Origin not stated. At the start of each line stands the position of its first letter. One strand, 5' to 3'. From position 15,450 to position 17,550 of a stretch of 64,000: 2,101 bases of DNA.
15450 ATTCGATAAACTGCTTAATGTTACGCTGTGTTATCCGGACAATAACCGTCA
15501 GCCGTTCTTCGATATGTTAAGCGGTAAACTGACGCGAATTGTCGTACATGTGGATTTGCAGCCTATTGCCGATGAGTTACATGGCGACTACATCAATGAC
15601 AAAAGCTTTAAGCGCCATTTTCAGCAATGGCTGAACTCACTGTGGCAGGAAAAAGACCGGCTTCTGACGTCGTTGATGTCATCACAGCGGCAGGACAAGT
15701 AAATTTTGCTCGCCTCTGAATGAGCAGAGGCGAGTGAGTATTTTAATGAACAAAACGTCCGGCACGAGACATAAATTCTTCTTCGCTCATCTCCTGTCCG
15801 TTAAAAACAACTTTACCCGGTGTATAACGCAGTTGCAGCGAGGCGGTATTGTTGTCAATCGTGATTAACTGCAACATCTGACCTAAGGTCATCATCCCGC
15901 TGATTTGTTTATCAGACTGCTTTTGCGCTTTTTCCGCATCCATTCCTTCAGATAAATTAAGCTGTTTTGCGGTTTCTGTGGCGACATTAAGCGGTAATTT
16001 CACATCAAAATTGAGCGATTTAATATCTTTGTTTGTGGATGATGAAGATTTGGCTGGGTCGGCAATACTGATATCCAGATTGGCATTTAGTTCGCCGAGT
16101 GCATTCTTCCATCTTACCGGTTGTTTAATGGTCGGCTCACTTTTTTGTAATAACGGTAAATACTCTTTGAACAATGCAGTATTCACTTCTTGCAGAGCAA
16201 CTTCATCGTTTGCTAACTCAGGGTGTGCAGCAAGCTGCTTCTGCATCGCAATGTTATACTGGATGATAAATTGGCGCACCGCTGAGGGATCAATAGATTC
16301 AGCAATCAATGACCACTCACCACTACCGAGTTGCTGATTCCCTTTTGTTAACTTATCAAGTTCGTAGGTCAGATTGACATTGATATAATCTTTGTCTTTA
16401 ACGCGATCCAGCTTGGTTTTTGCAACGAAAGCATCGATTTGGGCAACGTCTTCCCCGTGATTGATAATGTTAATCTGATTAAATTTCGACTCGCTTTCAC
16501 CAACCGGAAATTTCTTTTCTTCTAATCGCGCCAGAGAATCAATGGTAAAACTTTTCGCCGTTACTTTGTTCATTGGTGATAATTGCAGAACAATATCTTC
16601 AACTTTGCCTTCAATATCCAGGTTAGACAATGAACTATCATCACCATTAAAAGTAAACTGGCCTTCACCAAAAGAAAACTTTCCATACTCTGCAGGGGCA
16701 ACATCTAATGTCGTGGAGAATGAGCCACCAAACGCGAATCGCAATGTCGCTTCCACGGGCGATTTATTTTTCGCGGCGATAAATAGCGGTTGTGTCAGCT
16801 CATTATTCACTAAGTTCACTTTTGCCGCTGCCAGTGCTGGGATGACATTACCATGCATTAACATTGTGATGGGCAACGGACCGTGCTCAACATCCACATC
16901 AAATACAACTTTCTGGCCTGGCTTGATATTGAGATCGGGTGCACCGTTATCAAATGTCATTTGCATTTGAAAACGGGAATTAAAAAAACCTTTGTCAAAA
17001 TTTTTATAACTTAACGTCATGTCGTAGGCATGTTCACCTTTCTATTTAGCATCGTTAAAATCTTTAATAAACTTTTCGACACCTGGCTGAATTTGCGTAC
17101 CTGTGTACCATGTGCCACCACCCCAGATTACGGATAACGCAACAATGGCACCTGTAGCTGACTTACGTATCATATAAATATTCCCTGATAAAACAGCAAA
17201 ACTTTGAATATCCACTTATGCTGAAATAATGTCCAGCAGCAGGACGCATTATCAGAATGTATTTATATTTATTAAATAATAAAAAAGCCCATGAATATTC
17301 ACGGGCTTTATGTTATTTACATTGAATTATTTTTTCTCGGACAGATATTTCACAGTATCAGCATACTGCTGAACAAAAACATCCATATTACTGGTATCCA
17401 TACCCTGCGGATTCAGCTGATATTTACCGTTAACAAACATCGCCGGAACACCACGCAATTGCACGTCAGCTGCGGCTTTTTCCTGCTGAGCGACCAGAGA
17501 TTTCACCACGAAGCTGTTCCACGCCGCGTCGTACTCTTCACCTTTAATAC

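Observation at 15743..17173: yihF is interrupted by an in-frame amber codon at codon 44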

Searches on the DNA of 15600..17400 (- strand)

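Call 4: search_dna_similar(query=window:15600-17400:-, collection=ecoli_genomes, mode=near, max_rows=40)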
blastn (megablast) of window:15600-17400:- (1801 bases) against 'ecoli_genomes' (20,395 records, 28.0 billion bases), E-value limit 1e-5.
Records with a match: 5425; places in all: 5443; records where one place covers at least 80% of the query: 5405.
Genomes with a match: 5425 of 5426; with a place that covers at least 80% of the query: 5405. Places per genome that has any: lowest 1, median 1, highest 2. On chromosomes: 5441 places; on plasmids: 2.
Best place of each record, by identity: >=99% 432; 95-99% 4991; 90-95% 2.
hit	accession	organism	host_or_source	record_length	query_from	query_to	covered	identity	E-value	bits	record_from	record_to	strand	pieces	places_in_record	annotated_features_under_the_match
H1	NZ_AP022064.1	Escherichia coli strain WP4-W18-ESBL-08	-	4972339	1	1801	100%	100.0%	0e+0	3344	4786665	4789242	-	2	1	yihF: YdgA family protein | IS1 family transposase | yihG: acyltransferase | dsbA: thiol:disulfide interchange protein DsbA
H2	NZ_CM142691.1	Escherichia coli strain UID2309220027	Homo sapiens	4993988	1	1801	100%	100.0%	0e+0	3344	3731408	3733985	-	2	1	DUF945 family protein (x2) | IS1 family transposase | yihG: acyltransferase | dsbA: thiol:disulfide interchange protein DsbA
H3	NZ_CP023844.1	Escherichia coli strain 4/1-1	Homo sapiens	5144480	1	1801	100%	100.0%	0e+0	3326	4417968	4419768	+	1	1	yihF: YdgA family protein | yihG: acyltransferase | dsbA: thiol:disulfide interchange protein DsbA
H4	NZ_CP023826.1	Escherichia coli strain 4/4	Homo sapiens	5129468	1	1801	100%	100.0%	0e+0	3326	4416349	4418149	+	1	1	yihF: YdgA family protein | yihG: acyltransferase | dsbA: thiol:disulfide interchange protein DsbA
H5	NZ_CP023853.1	Escherichia coli strain 2/0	Homo sapiens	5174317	1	1801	100%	100.0%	0e+0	3326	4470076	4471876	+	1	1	yihF: YdgA family protein | yihG: acyltransferase | dsbA: thiol:disulfide interchange protein DsbA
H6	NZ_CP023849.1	Escherichia coli strain 4/0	Homo sapiens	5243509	1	1801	100%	100.0%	0e+0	3326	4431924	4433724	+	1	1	yihF: YdgA family protein | yihG: acyltransferase | dsbA: thiol:disulfide interchange protein DsbA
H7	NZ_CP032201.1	Escherichia coli strain AR_0086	missing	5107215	1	1801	100%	100.0%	0e+0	3326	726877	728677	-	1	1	yihF: YdgA family protein | yihG: acyltransferase | dsbA: thiol:disulfide interchange protein DsbA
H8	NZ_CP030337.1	Escherichia coli strain AR_451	missing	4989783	1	1801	100%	100.0%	0e+0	3326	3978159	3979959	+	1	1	yihF: YdgA family protein | yihG: acyltransferase | dsbA: thiol:disulfide interchange protein DsbA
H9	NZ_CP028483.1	Escherichia coli strain E41-1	Homo sapiens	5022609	1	1801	100%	100.0%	0e+0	3326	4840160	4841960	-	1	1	yihF: YdgA family protein | yihG: acyltransferase | dsbA: thiol:disulfide interchange protein DsbA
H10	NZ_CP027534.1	Escherichia coli strain AR_0081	missing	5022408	1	1801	100%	100.0%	0e+0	3326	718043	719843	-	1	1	yihF: YdgA family protein | yihG: acyltransferase | dsbA: thiol:disulfide interchange protein DsbA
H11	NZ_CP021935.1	Escherichia coli strain AR_0055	missing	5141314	1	1801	100%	100.0%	0e+0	3326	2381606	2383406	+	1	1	yihF: YdgA family protein | yihG: acyltransferase | dsbA: thiol:disulfide interchange protein DsbA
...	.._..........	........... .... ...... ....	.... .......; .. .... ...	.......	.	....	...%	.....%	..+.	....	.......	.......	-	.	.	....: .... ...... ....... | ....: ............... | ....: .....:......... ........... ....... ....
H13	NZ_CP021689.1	Escherichia coli strain AR_0058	missing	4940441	1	1801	100%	100.0%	0e+0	3326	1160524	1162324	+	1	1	yihF: YdgA family protein | yihG: acyltransferase | dsbA: thiol:disulfide interchange protein DsbA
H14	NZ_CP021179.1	Escherichia coli strain 81009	Homo sapiens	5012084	1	1801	100%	100.0%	0e+0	3326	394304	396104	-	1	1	yihF: YdgA family protein | yihG: acyltransferase | dsbA: thiol:disulfide interchange protein DsbA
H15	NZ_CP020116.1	Escherichia coli strain AR_0104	missing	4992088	1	1801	100%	100.0%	0e+0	3326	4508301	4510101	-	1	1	yihF: YdgA family protein | yihG: acyltransferase | dsbA: thiol:disulfide interchange protein DsbA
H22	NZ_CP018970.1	Escherichia coli strain Ecol_542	Homo sapiens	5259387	1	1801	100%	100.0%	0e+0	3326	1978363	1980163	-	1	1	yihF: YdgA family protein | yihG: acyltransferase | dsbA: thiol:disulfide interchange protein DsbA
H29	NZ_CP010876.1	Escherichia coli strain MNCRE44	Homo sapiens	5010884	1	1801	100%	100.0%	0e+0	3326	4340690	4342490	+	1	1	yihF: YdgA family protein | yihG: acyltransferase | dsbA: thiol:disulfide interchange protein DsbA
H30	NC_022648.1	Escherichia coli JJ1886 strain JJ1886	-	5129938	1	1801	100%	100.0%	0e+0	3326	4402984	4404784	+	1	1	yihF: YdgA family protein | yihG: acyltransferase | dsbA: thiol:disulfide interchange protein DsbA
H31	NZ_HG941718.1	Escherichia coli O25b:H4-ST131 strain EC958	-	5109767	1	1801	100%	100.0%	0e+0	3326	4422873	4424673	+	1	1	yihF: YdgA family protein | yihG: acyltransferase | dsbA: thiol:disulfide interchange protein DsbA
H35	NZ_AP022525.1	Escherichia coli strain THO-003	Homo sapiens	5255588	1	1801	100%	100.0%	0e+0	3326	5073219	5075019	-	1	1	yihF: YdgA family protein | yihG: acyltransferase | dsbA: thiol:disulfide interchange protein DsbA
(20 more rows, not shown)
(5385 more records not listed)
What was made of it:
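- The gene is kept in 5,405 of 5,425 genomes (call 4).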

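Call 5: get_annotated_region(hit=H31, flank=3000)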
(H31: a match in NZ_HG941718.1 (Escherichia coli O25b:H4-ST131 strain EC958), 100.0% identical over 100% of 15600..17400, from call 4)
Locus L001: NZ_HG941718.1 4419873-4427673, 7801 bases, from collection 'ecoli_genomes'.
description: Escherichia coli O25b:H4-ST131 strain EC958 chromosome I, complete sequence
organism: Escherichia coli O25b:H4-ST131 strain EC958 (NCBI taxid 941322)
replicon: chromosome; assembly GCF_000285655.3
host: -; source: -; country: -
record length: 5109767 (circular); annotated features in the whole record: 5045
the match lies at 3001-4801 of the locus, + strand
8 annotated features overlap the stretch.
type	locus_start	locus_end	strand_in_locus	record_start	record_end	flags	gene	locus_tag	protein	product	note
CDS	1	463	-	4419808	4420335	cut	mobB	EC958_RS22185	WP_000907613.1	molybdopterin-guanine dinucleotide biosynthesis protein MobB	-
CDS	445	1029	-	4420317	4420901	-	mobA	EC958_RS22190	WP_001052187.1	molybdenum cofactor guanylyltransferase MobA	-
CDS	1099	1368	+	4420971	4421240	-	yihD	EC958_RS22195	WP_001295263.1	YihD family protein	-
CDS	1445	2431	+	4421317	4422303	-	srkA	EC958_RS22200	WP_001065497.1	stress response kinase SrkA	-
CDS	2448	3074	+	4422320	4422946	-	dsbA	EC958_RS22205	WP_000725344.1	thiol:disulfide interchange protein DsbA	-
CDS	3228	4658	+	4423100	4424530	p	yihF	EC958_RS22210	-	YdgA family protein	internal stop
CDS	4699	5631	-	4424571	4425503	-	yihG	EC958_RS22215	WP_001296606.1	acyltransferase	-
CDS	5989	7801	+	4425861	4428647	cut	polA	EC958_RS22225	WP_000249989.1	DNA polymerase I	-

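Call 6: get_annotated_region(hit=H30, flank=500)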
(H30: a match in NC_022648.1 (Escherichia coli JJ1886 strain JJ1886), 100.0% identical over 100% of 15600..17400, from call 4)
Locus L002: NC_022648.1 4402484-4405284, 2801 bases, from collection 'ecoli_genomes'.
description: Escherichia coli JJ1886, complete sequence
organism: Escherichia coli JJ1886 strain JJ1886 (NCBI taxid 1355100)
replicon: chromosome; assembly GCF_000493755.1
host: -; source: -; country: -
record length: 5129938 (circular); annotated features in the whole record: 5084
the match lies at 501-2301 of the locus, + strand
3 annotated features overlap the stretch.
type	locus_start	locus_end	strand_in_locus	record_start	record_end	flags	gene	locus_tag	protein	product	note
CDS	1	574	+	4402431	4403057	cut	dsbA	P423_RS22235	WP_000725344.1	thiol:disulfide interchange protein DsbA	-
CDS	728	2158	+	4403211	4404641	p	yihF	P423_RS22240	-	YdgA family protein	internal stop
CDS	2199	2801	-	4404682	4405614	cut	yihG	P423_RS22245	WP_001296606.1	acyltransferase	-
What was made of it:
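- PGAP rejects it as a gene (calls 5, 6).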

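Call 7: search_dna_similar(query=window:17013-17073:-, collection=ecoli_genomes, mode=near, max_rows=60, rows=spread)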
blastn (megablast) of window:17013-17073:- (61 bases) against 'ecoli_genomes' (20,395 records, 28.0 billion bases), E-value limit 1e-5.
Records with a match: 1723; places in all: 1723; records where one place covers at least 80% of the query: 1723.
Genomes with a match: 1723 of 5426; with a place that covers at least 80% of the query: 1723. Places per genome that has any: lowest 1, median 1, highest 1. On chromosomes: 1721 places; on plasmids: 2.
Best place of each record, by identity: >=99% 352; 95-99% 1370; 90-95% 1.
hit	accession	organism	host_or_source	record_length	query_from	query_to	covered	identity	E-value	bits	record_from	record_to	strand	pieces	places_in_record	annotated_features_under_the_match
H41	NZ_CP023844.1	Escherichia coli strain 4/1-1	Homo sapiens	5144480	1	61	100%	100.0%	5e-23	113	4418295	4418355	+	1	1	yihF: YdgA family protein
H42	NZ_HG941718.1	Escherichia coli O25b:H4-ST131 strain EC958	-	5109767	1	61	100%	100.0%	5e-23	113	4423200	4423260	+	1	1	yihF: YdgA family protein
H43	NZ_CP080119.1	Escherichia coli strain M45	Homo sapiens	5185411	1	61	100%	100.0%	5e-23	113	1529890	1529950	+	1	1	yihF: YdgA family protein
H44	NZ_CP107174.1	Escherichia coli strain R7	human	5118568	1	61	100%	100.0%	5e-23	113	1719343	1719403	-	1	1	yihF: YdgA family protein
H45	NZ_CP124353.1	Escherichia coli strain AVS0226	environmental-WWTP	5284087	1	61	100%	100.0%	5e-23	113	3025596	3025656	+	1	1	yihF: YdgA family protein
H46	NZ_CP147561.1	Escherichia coli strain GN04133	Homo sapiens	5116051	1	61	100%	100.0%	5e-23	113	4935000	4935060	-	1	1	yihF: YdgA family protein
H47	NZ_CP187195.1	Escherichia coli strain 21AR0707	Homo sapiens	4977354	1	61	100%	100.0%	5e-23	113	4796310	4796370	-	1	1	yihF: YdgA family protein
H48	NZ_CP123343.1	Escherichia coli strain AREA_487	Homo sapiens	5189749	1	61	100%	100.0%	5e-23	113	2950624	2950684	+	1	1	yihF: YdgA family protein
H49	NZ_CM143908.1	Escherichia coli strain E05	Homo sapiens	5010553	1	61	100%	100.0%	5e-23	113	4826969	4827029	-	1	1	yihF: YdgA family protein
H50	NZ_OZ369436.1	Escherichia coli strain Esc28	not applicable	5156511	1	61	100%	100.0%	5e-23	113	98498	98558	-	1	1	yihF: YdgA family protein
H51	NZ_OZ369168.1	Escherichia coli strain BLSE177-2012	Homo sapiens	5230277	1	61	100%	100.0%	5e-23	113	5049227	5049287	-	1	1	yihF: YdgA family protein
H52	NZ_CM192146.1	Escherichia coli strain Ec-91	Homo sapiens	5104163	1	61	100%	100.0%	5e-23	113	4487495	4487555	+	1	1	yihF: YdgA family protein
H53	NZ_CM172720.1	Escherichia coli strain FCI29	Homo sapiens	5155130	1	61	100%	100.0%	5e-23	113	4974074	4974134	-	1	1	yihF: YdgA family protein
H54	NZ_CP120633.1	Escherichia coli strain USVAST219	human clinical specimen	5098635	1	61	100%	98.4%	2e-21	108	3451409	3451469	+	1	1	yihF: YdgA family protein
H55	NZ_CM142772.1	Escherichia coli strain GPEC102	chicken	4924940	1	61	100%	98.4%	2e-21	108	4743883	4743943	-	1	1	yihF: YdgA family protein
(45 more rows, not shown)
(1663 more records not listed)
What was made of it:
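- Tried and rejected: Sequencing error: rejected, because 352 independent complete genomes share the base (call 7).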

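Call 9: get_annotated_region(hit=H54, flank=1500)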
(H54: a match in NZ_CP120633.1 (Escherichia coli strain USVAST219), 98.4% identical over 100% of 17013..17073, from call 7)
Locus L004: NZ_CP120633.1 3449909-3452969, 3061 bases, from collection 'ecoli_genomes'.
description: Escherichia coli strain USVAST219 chromosome, complete genome
organism: Escherichia coli strain USVAST219 (NCBI taxid 562)
replicon: chromosome; assembly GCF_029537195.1
host: -; source: human clinical specimen; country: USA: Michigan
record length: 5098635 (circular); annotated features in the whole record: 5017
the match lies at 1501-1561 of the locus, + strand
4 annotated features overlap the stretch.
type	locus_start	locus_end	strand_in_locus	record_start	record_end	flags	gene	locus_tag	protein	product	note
CDS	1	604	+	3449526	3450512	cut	srkA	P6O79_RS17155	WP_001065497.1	stress response kinase SrkA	-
CDS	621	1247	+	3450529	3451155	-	dsbA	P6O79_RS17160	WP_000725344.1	thiol:disulfide interchange protein DsbA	-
CDS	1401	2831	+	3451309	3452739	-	yihF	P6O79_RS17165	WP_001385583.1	YdgA family protein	-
CDS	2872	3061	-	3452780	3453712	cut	yihG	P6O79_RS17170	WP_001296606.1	acyltransferase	-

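Call 10: get_annotated_region(hit=H55, flank=1500)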
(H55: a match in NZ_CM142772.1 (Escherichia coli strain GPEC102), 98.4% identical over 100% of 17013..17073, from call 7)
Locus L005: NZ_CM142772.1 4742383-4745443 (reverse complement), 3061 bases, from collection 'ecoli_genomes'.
description: Escherichia coli strain GPEC102 chromosome, whole genome shotgun sequence
organism: Escherichia coli strain GPEC102 (NCBI taxid 562)
replicon: chromosome; assembly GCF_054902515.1
host: -; source: chicken; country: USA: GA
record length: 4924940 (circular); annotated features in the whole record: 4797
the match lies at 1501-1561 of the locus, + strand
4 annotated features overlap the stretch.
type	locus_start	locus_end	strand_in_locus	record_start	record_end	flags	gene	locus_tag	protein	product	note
CDS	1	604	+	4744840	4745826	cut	srkA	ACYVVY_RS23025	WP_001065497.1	stress response kinase SrkA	-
CDS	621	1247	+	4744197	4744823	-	dsbA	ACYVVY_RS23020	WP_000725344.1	thiol:disulfide interchange protein DsbA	-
CDS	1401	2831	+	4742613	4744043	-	yihF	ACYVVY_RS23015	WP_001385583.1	YdgA family protein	-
CDS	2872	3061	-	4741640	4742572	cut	yihG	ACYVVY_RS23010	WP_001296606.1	acyltransferase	-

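Call 15: search_dna_similar(query=L004:1501-1561:+, collection=ecoli_genomes, mode=near, max_rows=60, rows=best)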
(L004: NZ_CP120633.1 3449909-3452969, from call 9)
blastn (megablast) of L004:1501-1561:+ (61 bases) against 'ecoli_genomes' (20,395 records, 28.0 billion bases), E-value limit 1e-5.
Records with a match: 4892; places in all: 4892; records where one place covers at least 80% of the query: 4891.
Genomes with a match: 4892 of 5426; with a place that covers at least 80% of the query: 4891. Places per genome that has any: lowest 1, median 1, highest 1. On chromosomes: 4890 places; on plasmids: 2.
Best place of each record, by identity: >=99% 79; 95-99% 4812; 90-95% 1.
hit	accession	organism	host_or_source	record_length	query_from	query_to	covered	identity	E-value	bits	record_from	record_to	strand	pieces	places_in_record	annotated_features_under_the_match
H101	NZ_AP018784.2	Escherichia coli strain SK1144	-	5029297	1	61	100%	100.0%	5e-23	113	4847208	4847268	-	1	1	yihF: YdgA family protein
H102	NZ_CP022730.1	Escherichia coli strain SA186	Homo sapiens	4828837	1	61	100%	100.0%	5e-23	113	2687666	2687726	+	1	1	yihF: YdgA family protein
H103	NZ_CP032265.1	Escherichia coli strain AR_0089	missing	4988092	1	61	100%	100.0%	5e-23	113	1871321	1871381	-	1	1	yihF: YdgA family protein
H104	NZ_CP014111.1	Escherichia coli strain FDAARGOS_144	Homo sapiens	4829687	1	61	100%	100.0%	5e-23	113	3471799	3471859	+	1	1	yihF: YdgA family protein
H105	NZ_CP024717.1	Escherichia coli strain LS4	Bos mutus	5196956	1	61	100%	100.0%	5e-23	113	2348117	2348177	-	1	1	yihF: YdgA family protein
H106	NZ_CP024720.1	Escherichia coli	Bos mutus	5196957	1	61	100%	100.0%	5e-23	113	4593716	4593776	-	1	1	yihF: YdgA family protein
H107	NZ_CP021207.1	Escherichia coli strain strain Z247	Homo sapiens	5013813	1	61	100%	100.0%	5e-23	113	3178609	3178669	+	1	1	yihF: YdgA family protein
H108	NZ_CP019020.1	Escherichia coli strain Ecol_244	Homo sapiens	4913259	1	61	100%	100.0%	5e-23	113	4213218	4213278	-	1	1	yihF: YdgA family protein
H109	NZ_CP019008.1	Escherichia coli strain Ecol_AZ159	Homo sapiens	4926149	1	61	100%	100.0%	5e-23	113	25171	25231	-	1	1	yihF: YdgA family protein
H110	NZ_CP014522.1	Escherichia coli strain ZH063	Homo sapiens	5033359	1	61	100%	100.0%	5e-23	113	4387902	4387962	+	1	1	yihF: YdgA family protein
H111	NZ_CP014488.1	Escherichia coli strain G749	Homo sapiens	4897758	1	61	100%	100.0%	5e-23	113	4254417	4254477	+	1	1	yihF: YdgA family protein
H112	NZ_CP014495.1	Escherichia coli strain SaT040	Homo sapiens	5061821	1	61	100%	100.0%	5e-23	113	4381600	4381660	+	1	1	yihF: YdgA family protein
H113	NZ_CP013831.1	Escherichia coli strain CD306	cat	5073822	1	61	100%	100.0%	5e-23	113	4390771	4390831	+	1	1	yihF: YdgA family protein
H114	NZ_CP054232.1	Escherichia coli strain EcPF7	Homo sapiens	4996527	1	61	100%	100.0%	5e-23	113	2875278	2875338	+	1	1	yihF: YdgA family protein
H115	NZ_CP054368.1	Escherichia coli strain SCU-115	Homo sapiens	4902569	1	61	100%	100.0%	5e-23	113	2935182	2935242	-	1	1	yihF: YdgA family protein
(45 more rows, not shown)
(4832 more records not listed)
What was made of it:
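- The exact TAG 61-mer is in 352 of 5,426 genomes, and the intact sister 61-mer is in 79 (calls 7, 15).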

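Call 38: get_annotated_region(hit=H113, flank=15000)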
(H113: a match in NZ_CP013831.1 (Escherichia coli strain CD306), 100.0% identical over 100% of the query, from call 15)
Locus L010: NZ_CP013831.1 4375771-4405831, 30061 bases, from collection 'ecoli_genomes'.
description: Escherichia coli strain CD306 chromosome, complete genome
organism: Escherichia coli strain CD306 (NCBI taxid 562)
replicon: chromosome; assembly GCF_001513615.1
host: cat; source: missing; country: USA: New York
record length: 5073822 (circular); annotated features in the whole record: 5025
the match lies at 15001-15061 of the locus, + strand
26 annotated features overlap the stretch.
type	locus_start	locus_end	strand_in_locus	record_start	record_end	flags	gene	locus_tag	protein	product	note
CDS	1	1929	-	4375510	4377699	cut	fadB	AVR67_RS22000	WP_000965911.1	fatty acid oxidation complex subunit alpha FadB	-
CDS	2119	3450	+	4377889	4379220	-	pepQ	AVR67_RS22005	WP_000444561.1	Xaa-Pro dipeptidase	-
CDS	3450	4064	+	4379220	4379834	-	yigZ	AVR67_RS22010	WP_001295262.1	IMPACT family protein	-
CDS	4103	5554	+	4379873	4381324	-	trkH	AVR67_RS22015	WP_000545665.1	Trk system potassium transporter TrkH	-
CDS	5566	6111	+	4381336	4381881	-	hemG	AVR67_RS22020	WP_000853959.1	menaquinone-dependent protoporphyrinogen IX dehydrogenase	-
rRNA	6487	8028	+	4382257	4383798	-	-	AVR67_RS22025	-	16S ribosomal RNA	-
tRNA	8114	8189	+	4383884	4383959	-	-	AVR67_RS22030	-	tRNA-Glu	-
rRNA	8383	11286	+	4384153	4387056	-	-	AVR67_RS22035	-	23S ribosomal RNA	-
rRNA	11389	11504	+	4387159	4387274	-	rrf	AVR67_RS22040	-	5S ribosomal RNA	-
CDS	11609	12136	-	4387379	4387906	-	mobB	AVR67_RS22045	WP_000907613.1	molybdopterin-guanine dinucleotide biosynthesis protein MobB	-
CDS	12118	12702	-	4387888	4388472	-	mobA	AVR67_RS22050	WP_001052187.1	molybdenum cofactor guanylyltransferase MobA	-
CDS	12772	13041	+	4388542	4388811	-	yihD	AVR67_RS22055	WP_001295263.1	YihD family protein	-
CDS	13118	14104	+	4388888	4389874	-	srkA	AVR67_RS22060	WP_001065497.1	stress response kinase SrkA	-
CDS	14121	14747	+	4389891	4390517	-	dsbA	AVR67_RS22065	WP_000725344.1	thiol:disulfide interchange protein DsbA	-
CDS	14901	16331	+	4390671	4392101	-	yihF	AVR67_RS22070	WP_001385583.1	YdgA family protein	-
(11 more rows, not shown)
